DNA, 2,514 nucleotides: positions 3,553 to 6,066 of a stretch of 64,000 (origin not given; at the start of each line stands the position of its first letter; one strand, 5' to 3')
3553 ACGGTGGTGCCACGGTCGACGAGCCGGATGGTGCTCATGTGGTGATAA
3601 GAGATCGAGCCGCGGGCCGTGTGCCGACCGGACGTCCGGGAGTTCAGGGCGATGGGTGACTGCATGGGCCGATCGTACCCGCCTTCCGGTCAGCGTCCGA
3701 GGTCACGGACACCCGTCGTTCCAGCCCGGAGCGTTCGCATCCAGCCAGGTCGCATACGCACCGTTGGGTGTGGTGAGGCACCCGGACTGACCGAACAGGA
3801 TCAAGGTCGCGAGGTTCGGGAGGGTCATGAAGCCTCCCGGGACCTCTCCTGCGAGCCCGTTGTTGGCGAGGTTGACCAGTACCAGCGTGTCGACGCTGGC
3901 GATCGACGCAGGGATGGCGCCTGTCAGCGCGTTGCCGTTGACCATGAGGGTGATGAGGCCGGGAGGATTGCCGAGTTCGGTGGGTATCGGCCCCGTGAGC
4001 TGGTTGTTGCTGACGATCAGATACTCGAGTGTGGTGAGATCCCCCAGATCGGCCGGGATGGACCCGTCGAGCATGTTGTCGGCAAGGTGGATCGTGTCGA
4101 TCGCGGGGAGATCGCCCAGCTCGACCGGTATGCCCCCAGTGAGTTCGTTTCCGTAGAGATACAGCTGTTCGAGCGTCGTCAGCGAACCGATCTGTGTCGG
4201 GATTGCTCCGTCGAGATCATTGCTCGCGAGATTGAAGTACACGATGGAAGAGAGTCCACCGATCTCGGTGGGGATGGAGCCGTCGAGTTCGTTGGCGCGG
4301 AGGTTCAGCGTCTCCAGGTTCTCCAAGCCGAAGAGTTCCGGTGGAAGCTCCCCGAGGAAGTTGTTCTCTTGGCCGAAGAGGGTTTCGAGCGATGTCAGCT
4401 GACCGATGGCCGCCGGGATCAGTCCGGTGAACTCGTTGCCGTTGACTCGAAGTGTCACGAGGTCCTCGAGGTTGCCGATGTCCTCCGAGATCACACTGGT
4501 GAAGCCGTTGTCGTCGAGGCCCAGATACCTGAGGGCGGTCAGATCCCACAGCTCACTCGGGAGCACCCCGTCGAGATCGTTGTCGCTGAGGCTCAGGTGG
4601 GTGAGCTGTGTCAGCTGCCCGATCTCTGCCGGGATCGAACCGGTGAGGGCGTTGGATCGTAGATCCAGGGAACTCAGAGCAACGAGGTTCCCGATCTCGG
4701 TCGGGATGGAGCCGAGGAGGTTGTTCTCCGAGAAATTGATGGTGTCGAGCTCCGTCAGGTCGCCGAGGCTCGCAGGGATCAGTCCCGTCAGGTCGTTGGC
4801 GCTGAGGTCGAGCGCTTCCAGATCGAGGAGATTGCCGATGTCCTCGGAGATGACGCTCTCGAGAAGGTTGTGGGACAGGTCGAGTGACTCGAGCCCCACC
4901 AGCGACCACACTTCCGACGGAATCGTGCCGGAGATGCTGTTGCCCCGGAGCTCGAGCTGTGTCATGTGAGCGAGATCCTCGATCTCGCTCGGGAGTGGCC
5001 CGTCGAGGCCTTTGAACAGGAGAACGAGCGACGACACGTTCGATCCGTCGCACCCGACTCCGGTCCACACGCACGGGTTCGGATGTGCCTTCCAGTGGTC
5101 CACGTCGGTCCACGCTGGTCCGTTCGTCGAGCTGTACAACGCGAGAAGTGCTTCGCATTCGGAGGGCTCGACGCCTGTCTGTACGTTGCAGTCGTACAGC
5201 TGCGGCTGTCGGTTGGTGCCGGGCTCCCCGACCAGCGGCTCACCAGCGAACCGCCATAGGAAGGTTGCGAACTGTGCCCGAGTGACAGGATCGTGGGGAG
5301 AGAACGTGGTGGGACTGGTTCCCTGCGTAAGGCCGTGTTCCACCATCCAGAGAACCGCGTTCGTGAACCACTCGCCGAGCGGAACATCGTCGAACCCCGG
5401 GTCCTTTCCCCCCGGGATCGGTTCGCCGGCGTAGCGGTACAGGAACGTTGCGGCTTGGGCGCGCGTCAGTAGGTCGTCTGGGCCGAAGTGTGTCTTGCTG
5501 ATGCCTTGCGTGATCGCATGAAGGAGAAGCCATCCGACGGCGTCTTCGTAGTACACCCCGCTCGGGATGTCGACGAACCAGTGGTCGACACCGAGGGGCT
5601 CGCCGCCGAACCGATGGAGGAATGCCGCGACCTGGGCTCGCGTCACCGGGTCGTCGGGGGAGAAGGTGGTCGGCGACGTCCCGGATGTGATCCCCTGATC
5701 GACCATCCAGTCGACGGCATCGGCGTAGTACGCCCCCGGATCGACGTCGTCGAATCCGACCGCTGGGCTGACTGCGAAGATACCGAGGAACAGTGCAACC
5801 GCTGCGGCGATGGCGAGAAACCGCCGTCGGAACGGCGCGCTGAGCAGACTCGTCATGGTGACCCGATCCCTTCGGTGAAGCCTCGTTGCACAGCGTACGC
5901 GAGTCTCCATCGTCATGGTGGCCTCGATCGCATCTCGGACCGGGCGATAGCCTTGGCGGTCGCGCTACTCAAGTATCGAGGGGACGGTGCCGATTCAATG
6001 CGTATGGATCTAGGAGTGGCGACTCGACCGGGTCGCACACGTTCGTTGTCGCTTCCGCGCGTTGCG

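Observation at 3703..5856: Plant-type LRR ectodomain with an LRRNT-like Cys cap, fused to three SLH cell-wall anchors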

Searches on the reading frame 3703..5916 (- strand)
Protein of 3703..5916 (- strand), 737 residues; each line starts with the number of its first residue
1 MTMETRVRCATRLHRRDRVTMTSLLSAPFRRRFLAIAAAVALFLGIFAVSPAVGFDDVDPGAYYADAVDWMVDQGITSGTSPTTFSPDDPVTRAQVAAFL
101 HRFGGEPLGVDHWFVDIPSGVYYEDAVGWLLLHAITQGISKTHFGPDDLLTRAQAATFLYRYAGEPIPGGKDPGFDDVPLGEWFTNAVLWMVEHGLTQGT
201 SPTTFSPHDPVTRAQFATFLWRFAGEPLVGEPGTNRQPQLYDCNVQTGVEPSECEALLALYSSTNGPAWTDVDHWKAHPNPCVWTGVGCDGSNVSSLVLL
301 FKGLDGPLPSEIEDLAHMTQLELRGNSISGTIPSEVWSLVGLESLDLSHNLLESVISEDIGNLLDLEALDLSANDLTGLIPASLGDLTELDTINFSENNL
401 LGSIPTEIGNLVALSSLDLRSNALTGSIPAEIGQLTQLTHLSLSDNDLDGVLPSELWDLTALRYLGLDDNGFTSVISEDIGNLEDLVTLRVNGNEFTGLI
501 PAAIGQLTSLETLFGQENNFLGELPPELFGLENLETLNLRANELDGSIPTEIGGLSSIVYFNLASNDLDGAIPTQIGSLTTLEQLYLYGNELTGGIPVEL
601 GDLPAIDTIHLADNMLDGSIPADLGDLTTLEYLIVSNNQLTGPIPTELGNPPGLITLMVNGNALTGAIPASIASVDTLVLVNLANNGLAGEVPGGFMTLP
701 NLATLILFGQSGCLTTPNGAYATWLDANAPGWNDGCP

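Call 3: search_protein_families(library=pfam, proteins=[window:3703-5916:-], max_evalue=0.01)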
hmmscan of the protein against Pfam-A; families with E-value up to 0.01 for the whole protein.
window:3703-5916:- (737 aa): 10 families
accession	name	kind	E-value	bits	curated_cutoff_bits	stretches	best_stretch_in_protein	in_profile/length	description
PF00560.39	LRR_1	-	9.5e-43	135.4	20.6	0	630-650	2-22/23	Leucine Rich Repeat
PF13855.12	LRR_8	-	1.5e-39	134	27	5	414-471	3-60/61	Leucine rich repeat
PF23598.1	LRR_14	-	5.5e-38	131.1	40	4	454-517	41-102/353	Leucine-rich repeat region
PF00395.25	SLH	-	7e-32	109.6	20.8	3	55-97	2-44/44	S-layer homology domain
PF12799.13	LRR_4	-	4e-28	97.3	27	2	414-450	3-41/44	Leucine Rich repeats (2 copies)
PF08263.17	LRRNT_2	-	0.00016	22.3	20.7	1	252-290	3-41/41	Leucine rich repeat N-terminal domain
PF23211.1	LRR_LRWD1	-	0.00058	20.1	28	0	413-496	22-98/190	Leucine-rich repeat and WD repeat-containing protein 1, LRR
PF24141.1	LRR_ComC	-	0.00072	19.8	27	0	567-646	203-274/288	EGF-like domain-containing protein ComC LRR domain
PF13663.11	DUF4148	-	0.0016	19.3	27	0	33-98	4-43/62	Domain of unknown function (DUF4148)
PF23952.1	LRR_EndoS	-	0.0047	17.6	27.9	0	333-374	75-116/116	Endo-beta-N-acetylglucosaminidase EndoS LRR domain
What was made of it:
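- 5227..5754 (-): Three S-layer-homology (SLH) units, aa 55-230. Predicted wall anchor. Pfam SLH E=7e-32 with three stretches (call 3).
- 5038..5196 (-): Four-Cys N-terminal cap, aa 241-293: YDC..(9)........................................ LRRNT_2-like. Pfam LRRNT_2 22.3 bits against a cut-off of 20.7 (call 3).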

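Call 4: search_protein_families(library=ncbifam, proteins=[window:3703-5916:-], max_evalue=0.01)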
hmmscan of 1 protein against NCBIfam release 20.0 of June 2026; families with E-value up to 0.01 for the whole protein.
window:3703-5916:- (737 aa): 5 families
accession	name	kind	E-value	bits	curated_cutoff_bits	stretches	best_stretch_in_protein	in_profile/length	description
NF041400.1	XopAE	equivalog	4.2e-38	131.5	600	3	427-615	10-196/478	type III secretion system effector XopAE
NF041381.1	XopAC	subfamily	4.5e-36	124.5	450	4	359-470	84-193/451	XopAC/AvrAC family type III secretion system effector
NF047464.1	FibnectbindLIC11051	equivalog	1.2e-25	90.1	1000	2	453-703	366-607/685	LIC_11051 family fibronectin-binding protein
NF033190.2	inl_like_NEAT_1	exception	1.8e-24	86.1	1275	3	53-221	580-749/754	NEAT domain-containing leucine-rich repeat protein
NF041351.1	XopL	equivalog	7.2e-20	71.2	500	2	427-610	88-277/497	type III secretion system leucine-rich repeat domain-containing effector XopL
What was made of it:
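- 3706..3813 (-): Degenerate 18th repeat plus the bacterial-type C-cap, aa 702-737: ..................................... No Pfam or NCBIfam model covers it (calls 3, 4).
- On Internalin family (Listeria-type LRR adhesins): No internalin or Ig-like domain hit was found (calls 3, 4).
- On Xanthomonas XopAC / XopAE / XopL type III effectors: The matches cover the LRR region only (call 4).
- Closest known: Bacterial proteins with plant-specific-class LRRs. Same: The best NCBIfam hits are XopAE and XopAC, which match through their LRR regions (call 4).
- Tried and rejected: Rejected: membership of the internalin or Xop effector families (call 4).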

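Call 6: find_homologous_proteins(query=window:3703-5916:-, max_evalue=1e-10)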
Query window:3703-5916:- (737 aa): 2799 proteins with E <= 1e-10 among 8000 candidates; the best 120 are listed.
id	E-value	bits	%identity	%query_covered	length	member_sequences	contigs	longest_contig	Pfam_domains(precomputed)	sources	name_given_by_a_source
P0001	3.9e-179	616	47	76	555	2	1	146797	PF23598.2,PF00560.40,PF12799.14,PF00395.26,PF13855.13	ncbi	-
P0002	1.6e-151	524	37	53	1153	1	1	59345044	PF07714.24,PF23598.2,PF00069.32,PF24758.2,PF24141.2,PF00560.40,PF08263.18,PF12799.14,PF13855.13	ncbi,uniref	ncbi:hypothetical protein ACH5RR_031712 [Cinchona calisaya]|uniref:Protein kinase domain-containing 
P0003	8.9e-151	522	34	58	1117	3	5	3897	PF07714.24,PF23598.2,PF00069.32,PF13516.13,PF24758.2,PF00560.40,PF08263.18,PF12799.14,PF25013.1,PF13855.13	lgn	-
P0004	9.0e-150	518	35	56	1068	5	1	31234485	PF07714.24,PF23598.2,PF00069.32,PF24758.2,PF00560.40,PF03109.23,PF08263.18,PF12799.14,PF13855.13,PF23211.1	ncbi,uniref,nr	ncbi:protein kinase domain-containing protein [Citrus sinensis]|uniref:Protein kinase domain-contain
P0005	1.2e-148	515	49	68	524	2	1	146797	PF23598.2,PF00560.40,PF12799.14,PF00395.26,PF13855.13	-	-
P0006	6.4e-144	499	34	55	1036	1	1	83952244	PF07714.24,PF23598.2,PF00069.32,PF13516.13,PF24141.2,PF00560.40,PF08263.18,PF12799.14,PF13855.13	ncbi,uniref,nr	ncbi:hypothetical protein EUGRSUZ_C01534 [Eucalyptus grandis]|uniref:Uncharacterized protein n=2 Tax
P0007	8.8e-144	499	38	63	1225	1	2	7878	PF23598.2,PF13516.13,PF24758.2,PF24141.2,PF25019.1,PF00560.40,PF12799.14,PF13855.13,PF23211.1,PF00041.28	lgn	-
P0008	6.8e-141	489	34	57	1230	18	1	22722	PF23598.2,PF13516.13,PF24141.2,PF00560.40,PF12799.14,PF13855.13,PF23211.1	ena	-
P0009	1.4e-138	481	38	53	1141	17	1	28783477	PF07714.24,PF23598.2,PF00069.32,PF24758.2,PF24141.2,PF00560.40,PF12799.14,PF13855.13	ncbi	ncbi:hypothetical protein CerSpe_290570 [Prunus speciosa]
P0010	1.4e-137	478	32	61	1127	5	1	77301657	PF07714.24,PF23598.2,PF00069.32,PF24758.2,PF24141.2,PF00560.40,PF03109.23,PF08263.18,PF12799.14,PF13855.13,PF23211.1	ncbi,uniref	ncbi:uncharacterized protein [Coffea arabica]|uniref:Protein kinase domain-containing protein n=1 Ta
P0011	9.2e-137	475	40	54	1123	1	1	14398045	PF07714.24,PF23598.2,PF00069.32,PF24758.2,PF24141.2,PF00560.40,PF08263.18,PF12799.14,PF25013.1,PF13855.13,PF23211.1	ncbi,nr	ncbi:hypothetical protein LUZ60_009770 [Juncus effusus]|nr:hypothetical protein LUZ60_009770 [Juncus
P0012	1.6e-135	471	33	55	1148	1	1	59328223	PF07714.24,PF24048.2,PF23598.2,PF00069.32,PF24141.2,PF00560.40,PF03109.23,PF08263.18,PF12799.14,PF13855.13,PF23211.1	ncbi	ncbi:hypothetical protein PTKIN_Ptkin14bG0168400 [Pterospermum kingtungense]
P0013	6.5e-131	456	37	58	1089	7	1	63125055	PF07714.24,PF23598.2,PF00069.32,PF13516.13,PF24758.2,PF24141.2,PF00560.40,PF08263.18,PF12799.14,PF13855.13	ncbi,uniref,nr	ncbi:hypothetical protein EZV62_009307 [Acer yangbiense]|uniref:non-specific serine/threonine protei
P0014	1.9e-129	451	39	53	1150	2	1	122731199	PF07714.24,PF23598.2,PF00069.32,PF24758.2,PF00560.40,PF12799.14,PF13855.13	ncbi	ncbi:hypothetical protein OROMI_016016 [Orobanche minor]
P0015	1.8e-128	448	37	61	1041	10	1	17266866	PF07714.24,PF23598.2,PF00069.32,PF00560.40,PF08263.18,PF12799.14,PF13855.13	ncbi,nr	ncbi:MDIS1-interacting receptor like kinase 2-like [Populus alba x Populus x berolinensis]|nr:MDIS1-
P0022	6.9e-127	443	31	63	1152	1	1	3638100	PF23598.2,PF24758.2,PF00560.40,PF12799.14,PF13855.13,PF23211.1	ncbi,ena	-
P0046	8.1e-117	409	38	69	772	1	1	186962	PF23598.2,PF26182.1,PF00560.40,PF12799.14,PF00395.26,PF05345.19,PF13855.13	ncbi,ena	-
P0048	1.6e-115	405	37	52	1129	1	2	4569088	PF23598.2,PF00560.40,PF12799.14,PF02368.25,PF13855.13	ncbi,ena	-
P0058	1.6e-111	392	46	64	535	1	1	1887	PF23598.2,PF00560.40,PF12799.14,PF00395.26,PF13855.13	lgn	-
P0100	2.6e-104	368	40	69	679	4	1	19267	PF23598.2,PF00560.40,PF12799.14,PF00395.26,PF05345.19,PF13855.13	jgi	-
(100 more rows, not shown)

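Call 7: search_solved_structures(query=window:3703-5916:-, max_evalue=0.00001, show_alignments=2)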
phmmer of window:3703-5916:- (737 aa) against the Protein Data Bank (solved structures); distinct sequences matched with E-value up to 0.00001: 302 (the best 60 are shown).
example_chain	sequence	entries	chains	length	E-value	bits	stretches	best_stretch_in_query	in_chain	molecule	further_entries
4mn8_A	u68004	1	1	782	1.1e-159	536.3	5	359-702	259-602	LRR receptor-like serine/threonine-protein kinase FLS2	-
6s6q_A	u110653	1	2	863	2.7e-130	439.1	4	294-693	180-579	LRR receptor-like serine/threonine-protein kinase GSO1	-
8web_A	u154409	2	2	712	1.1e-101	344.5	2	316-691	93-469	MDIS1-interacting receptor like kinase 2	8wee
8yaa_A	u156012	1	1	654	1.4e-101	344.1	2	316-692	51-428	MDIS1-interacting receptor like kinase 2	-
5xjo_A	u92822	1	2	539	1.9e-101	343.7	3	343-671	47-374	LRR receptor-like serine/threonine-protein kinase ERL1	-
8wec_A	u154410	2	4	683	8.7e-101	341.5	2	316-692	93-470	MDIS1-interacting receptor like kinase 2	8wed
4mna_A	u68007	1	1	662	3.5e-98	332.9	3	359-694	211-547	LRR receptor-like serine/threonine-protein kinase FLS2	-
8weh_A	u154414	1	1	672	2.2e-97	330.3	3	366-643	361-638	MALE DISCOVERER 1-INTERACTING RECEPTOR-LIKE KINASE 2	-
8wef_A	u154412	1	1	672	1.5e-96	327.5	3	366-643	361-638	MALE DISCOVERER 1-INTERACTING RECEPTOR-LIKE KINASE 2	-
5gr8_A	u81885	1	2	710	4.6e-96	325.9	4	278-558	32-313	Leucine-rich repeat receptor-like protein kinase PEPR1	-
8wei_A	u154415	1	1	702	7e-96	325.3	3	366-643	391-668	MALE DISCOVERER 1-INTERACTING RECEPTOR-LIKE KINASE 2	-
8weg_A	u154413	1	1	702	8e-96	325.1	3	366-643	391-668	MALE DISCOVERER 1-INTERACTING RECEPTOR-LIKE KINASE 2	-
5hyx_B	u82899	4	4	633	4.5e-94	319.3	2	389-626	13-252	Probable LRR receptor-like serine/threonine-protein kinase At4g26540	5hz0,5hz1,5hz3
7drb_C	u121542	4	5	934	5.2e-92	312.5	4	323-643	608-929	Membrane-localized LRR receptor-like protein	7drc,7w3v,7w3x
5xkn_A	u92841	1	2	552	7.8e-89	302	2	342-693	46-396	LRR receptor-like serine/threonine-protein kinase ERL2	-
4u08_A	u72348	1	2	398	1.9e-51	178.3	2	308-593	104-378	LIC11098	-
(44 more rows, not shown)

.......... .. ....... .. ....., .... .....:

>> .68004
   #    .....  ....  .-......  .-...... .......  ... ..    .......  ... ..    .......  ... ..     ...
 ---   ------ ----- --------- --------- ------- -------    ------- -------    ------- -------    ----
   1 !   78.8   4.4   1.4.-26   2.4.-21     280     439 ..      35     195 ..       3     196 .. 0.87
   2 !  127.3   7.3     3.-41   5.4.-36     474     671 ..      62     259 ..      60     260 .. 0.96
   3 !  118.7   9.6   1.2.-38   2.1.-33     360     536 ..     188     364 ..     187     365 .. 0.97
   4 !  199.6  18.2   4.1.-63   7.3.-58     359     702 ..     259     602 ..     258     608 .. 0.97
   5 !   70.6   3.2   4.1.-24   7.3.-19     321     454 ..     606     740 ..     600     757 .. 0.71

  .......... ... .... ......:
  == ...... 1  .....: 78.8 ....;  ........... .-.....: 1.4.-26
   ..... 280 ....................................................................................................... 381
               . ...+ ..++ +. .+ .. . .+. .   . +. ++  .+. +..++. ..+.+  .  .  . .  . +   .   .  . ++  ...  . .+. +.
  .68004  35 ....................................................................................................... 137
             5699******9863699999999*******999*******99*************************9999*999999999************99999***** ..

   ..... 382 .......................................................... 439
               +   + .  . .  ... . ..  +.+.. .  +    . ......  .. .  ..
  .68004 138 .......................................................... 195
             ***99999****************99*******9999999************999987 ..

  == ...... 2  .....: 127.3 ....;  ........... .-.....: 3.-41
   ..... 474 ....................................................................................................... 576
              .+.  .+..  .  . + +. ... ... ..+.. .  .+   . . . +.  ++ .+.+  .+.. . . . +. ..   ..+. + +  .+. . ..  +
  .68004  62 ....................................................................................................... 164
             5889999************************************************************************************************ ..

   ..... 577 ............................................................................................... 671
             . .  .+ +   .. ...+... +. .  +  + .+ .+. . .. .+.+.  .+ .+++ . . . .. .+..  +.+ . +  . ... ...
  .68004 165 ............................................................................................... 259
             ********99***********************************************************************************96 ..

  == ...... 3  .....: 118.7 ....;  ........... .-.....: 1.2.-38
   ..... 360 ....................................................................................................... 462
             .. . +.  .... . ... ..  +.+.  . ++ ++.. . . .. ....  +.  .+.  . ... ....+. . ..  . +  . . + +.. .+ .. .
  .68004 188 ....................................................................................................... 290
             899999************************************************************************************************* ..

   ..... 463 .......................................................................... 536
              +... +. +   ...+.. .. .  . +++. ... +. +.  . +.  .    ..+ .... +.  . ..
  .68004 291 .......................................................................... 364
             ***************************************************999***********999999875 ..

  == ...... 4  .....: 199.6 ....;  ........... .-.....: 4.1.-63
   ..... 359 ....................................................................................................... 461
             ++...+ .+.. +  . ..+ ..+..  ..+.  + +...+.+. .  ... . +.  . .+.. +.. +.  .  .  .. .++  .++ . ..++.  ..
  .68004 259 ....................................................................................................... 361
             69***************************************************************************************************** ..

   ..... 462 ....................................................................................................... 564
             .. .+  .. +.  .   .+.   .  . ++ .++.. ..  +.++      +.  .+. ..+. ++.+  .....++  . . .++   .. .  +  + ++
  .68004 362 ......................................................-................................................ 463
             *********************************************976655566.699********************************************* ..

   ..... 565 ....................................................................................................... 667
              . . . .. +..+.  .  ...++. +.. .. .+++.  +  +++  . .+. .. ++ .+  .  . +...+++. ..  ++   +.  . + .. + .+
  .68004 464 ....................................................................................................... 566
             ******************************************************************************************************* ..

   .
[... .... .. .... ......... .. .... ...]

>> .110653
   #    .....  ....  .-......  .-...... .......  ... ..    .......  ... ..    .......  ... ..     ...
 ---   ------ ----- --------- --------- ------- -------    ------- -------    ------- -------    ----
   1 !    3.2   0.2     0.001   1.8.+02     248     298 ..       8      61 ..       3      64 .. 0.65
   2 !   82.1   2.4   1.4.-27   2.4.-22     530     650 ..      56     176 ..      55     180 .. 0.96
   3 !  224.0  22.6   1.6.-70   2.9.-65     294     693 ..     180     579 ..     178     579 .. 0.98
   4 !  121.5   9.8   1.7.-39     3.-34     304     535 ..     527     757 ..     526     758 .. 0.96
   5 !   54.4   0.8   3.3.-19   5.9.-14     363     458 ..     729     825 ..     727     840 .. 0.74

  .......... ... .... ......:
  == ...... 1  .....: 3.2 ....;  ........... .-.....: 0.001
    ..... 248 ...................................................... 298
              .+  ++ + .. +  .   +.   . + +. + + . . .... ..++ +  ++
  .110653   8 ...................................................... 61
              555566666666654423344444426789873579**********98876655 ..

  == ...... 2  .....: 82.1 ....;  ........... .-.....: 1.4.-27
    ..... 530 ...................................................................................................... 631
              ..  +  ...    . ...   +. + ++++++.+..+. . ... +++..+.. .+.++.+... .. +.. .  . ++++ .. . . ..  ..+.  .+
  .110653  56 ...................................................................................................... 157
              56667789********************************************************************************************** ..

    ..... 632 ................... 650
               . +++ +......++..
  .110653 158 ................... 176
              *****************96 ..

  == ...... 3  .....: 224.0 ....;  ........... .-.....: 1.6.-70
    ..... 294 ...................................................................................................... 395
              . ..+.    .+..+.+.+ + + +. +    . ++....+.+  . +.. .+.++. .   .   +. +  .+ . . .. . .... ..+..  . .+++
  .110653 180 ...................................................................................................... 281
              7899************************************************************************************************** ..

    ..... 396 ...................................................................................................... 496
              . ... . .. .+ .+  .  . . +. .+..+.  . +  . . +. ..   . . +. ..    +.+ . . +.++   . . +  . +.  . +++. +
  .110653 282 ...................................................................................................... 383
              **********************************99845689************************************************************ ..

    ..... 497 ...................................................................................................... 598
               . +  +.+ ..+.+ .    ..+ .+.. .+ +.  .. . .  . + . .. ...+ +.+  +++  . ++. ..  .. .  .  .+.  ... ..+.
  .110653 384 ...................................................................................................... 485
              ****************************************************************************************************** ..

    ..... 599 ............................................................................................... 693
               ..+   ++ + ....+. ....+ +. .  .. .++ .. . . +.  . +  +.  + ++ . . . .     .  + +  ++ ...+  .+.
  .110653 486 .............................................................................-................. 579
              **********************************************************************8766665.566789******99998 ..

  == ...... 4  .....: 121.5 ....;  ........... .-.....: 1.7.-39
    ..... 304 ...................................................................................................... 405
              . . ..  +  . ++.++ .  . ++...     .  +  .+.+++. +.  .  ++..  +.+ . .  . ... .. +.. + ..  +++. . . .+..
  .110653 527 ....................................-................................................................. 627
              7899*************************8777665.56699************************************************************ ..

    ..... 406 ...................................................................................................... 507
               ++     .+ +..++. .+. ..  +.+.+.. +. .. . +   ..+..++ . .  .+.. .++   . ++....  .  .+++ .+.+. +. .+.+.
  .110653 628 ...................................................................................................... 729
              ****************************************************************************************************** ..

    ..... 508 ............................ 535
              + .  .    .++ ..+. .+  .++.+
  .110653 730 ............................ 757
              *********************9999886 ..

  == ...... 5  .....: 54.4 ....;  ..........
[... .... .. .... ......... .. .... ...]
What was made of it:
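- Checked: This is far beyond chance. phmmer against solved structures gives FLS2 at E=1e-159 (call 7).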

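Call 8: find_encoding_contigs(protein=window:3703-5916:-, flank=3000, max_places=4)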
Protein window:3703-5916:- (737 aa): no gene with exactly this product is on record in the collection.

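Call 9: find_related_loci(query=window:3703-5916:-, collection=genome_contigs, flank=6000)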
Query window:3703-5916:- (737 aa) in genome_contigs; peptide patterns used: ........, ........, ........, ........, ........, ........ (x = any residue, [..] = any of these).
53 stretches matched a pattern; 5 encode a relative of the query (tblastn E <= 1e-3); 4 distinct loci.
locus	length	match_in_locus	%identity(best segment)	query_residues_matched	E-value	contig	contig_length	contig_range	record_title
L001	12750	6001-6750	46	42-359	5e-35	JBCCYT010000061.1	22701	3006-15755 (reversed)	MAG: Actinomycetota bacterium isolate P01_F01_bin.18 k141_2426114_length_22701_cov_110.8394, whole genome shotgun sequen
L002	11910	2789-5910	43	48-242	6e-21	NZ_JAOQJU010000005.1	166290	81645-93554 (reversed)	Dorea acetigenes strain Sanger_03 .14207_7_43.5, whole genome shotgun sequence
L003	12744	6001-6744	27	34-259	6e-17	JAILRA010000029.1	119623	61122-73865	MAG: Lachnospiraceae bacterium isolate RUI372 k141_8393879_flag=0_multi=48.9920_len=119623, whole genome shotgun sequenc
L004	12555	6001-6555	28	46-235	6e-8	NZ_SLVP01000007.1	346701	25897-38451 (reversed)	Paenibacillus sp. BK033 Ga0307678_107, whole genome shotgun sequence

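Call 13: find_encoding_contigs(protein=P0001, flank=10000, max_places=3)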
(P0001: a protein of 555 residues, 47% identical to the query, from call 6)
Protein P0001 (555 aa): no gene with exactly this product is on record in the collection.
